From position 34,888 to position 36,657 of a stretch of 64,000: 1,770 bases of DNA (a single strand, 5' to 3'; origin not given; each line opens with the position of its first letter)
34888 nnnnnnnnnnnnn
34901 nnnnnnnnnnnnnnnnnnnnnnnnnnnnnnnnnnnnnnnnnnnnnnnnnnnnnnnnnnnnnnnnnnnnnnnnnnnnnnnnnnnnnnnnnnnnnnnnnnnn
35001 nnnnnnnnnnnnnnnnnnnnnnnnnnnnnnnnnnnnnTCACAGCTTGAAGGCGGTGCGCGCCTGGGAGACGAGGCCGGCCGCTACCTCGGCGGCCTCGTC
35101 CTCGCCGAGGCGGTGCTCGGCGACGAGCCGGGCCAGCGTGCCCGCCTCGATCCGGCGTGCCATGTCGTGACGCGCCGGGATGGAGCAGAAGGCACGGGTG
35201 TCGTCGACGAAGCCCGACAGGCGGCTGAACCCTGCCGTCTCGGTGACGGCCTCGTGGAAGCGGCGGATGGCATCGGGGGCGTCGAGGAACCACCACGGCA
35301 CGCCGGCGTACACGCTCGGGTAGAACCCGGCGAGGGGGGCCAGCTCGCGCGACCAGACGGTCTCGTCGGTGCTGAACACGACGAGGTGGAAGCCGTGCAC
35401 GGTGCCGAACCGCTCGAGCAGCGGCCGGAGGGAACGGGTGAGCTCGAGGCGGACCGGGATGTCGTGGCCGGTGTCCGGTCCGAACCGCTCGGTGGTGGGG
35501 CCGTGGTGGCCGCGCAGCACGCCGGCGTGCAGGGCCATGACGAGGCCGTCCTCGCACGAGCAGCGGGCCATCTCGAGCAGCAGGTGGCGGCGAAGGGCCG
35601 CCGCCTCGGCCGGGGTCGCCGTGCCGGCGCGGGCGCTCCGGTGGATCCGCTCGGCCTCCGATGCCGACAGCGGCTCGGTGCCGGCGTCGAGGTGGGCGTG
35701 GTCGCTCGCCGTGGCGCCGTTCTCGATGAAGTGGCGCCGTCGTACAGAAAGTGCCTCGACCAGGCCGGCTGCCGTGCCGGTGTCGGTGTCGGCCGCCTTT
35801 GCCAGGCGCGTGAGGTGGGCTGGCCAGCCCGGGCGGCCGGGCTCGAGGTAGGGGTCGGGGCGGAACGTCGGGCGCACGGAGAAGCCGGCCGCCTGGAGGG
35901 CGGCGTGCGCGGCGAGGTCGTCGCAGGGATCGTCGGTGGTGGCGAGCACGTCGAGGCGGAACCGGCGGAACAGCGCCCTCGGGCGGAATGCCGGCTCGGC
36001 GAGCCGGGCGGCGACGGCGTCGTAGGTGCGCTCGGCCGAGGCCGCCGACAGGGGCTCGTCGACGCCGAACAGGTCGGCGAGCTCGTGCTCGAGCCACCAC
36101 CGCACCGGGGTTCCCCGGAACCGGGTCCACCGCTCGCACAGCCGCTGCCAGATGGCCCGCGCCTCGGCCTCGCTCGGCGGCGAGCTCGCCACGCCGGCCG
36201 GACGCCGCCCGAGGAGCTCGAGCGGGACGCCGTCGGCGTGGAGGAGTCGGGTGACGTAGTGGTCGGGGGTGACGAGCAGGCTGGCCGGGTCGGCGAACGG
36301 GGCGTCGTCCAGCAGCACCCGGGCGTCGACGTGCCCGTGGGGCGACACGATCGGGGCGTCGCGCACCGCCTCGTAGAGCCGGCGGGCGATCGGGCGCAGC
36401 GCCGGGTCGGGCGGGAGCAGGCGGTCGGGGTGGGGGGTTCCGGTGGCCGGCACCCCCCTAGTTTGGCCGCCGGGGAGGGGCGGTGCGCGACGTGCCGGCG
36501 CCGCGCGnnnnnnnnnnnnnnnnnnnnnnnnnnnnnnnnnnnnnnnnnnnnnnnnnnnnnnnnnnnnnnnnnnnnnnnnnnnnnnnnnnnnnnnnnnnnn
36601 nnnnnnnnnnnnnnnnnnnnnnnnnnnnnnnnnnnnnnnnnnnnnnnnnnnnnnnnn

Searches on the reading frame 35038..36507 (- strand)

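Call 78: search_protein_families(library=pfam, proteins=[window:35038-36507:-], max_evalue=0.0001)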
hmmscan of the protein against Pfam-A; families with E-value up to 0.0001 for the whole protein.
window:35038-36507:- (489 aa): 1 family
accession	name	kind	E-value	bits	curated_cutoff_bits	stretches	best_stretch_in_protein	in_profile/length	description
PF02614.20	UxaC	-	5.5e-67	227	25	1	40-473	15-447/464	Glucuronate isomerase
